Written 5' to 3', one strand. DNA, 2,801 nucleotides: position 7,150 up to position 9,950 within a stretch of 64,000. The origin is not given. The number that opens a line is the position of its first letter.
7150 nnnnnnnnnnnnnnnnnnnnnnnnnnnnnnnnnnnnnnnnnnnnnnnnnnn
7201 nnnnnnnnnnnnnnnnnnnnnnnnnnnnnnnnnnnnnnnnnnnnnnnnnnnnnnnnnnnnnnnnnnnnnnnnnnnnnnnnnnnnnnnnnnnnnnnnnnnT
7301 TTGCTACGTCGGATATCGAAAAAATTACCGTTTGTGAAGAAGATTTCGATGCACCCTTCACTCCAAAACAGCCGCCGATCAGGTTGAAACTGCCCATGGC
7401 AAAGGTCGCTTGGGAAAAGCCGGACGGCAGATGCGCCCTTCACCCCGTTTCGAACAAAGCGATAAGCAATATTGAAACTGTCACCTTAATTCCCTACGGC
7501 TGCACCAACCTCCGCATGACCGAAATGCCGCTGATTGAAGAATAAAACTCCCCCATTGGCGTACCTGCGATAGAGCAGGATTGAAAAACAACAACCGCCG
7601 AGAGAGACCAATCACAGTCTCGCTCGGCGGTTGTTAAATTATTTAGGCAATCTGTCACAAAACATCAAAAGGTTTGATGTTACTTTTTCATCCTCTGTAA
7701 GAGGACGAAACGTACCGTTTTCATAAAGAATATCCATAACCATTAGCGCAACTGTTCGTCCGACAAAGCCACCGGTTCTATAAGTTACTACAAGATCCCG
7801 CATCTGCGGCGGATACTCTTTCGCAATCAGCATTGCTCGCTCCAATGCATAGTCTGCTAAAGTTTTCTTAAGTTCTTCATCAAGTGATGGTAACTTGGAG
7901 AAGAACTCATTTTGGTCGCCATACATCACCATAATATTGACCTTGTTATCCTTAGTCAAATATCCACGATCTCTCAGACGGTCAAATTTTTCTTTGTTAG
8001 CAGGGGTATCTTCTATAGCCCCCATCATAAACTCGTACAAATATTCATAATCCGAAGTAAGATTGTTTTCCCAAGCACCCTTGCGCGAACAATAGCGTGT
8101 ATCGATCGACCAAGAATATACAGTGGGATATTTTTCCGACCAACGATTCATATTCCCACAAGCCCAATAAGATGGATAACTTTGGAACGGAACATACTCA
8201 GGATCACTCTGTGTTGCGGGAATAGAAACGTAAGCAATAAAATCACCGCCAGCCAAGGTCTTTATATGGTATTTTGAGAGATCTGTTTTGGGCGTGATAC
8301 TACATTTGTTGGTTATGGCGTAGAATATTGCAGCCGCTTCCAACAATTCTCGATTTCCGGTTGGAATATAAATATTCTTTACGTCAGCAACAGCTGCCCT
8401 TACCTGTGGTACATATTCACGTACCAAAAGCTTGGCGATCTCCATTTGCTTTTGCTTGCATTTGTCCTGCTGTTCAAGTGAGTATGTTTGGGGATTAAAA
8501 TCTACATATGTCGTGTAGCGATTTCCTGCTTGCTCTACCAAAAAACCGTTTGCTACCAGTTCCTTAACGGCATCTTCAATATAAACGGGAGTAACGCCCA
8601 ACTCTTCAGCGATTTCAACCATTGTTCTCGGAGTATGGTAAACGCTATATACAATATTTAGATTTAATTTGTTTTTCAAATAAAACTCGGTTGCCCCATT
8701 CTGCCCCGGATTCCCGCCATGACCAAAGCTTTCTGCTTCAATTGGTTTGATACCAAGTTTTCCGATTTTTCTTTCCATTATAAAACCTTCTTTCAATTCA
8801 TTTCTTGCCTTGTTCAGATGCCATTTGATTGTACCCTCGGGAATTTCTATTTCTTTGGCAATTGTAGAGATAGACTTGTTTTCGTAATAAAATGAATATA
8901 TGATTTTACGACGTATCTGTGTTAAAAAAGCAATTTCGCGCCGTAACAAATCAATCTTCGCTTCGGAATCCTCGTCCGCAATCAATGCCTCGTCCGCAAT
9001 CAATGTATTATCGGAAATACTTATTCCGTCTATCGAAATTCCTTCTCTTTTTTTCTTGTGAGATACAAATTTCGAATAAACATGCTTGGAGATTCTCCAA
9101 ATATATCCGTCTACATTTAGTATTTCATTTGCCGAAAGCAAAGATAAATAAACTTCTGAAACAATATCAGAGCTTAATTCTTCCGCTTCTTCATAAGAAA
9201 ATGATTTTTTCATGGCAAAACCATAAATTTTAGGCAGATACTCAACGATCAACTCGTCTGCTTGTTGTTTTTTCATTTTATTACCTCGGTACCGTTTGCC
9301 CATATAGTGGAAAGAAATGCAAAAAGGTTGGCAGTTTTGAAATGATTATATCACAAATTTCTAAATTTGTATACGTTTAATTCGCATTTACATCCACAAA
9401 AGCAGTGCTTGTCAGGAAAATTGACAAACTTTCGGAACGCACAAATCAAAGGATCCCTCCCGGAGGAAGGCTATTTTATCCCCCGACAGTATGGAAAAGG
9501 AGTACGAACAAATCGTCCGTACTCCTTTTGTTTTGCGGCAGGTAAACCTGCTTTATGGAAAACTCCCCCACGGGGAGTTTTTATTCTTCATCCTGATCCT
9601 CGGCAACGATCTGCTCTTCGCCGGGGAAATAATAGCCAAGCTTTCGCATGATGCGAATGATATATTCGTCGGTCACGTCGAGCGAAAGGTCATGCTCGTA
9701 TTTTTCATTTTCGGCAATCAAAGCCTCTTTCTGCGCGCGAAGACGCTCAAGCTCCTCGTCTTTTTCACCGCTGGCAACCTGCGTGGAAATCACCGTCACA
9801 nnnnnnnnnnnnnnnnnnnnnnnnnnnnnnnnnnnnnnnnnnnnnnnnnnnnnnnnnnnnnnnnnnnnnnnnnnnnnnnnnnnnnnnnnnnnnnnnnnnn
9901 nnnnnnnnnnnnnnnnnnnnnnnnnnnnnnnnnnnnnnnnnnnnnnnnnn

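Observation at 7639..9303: AT-rich single-gene island encoding a sigma factor fused to a ~370-aa cytoplasmic domain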

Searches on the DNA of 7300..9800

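Call 82: search_rna_families(source=window, start=7300, end=9800, threshold=evalue, max_evalue=1)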
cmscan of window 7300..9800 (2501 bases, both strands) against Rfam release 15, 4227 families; matches with E-value up to 1: 0.
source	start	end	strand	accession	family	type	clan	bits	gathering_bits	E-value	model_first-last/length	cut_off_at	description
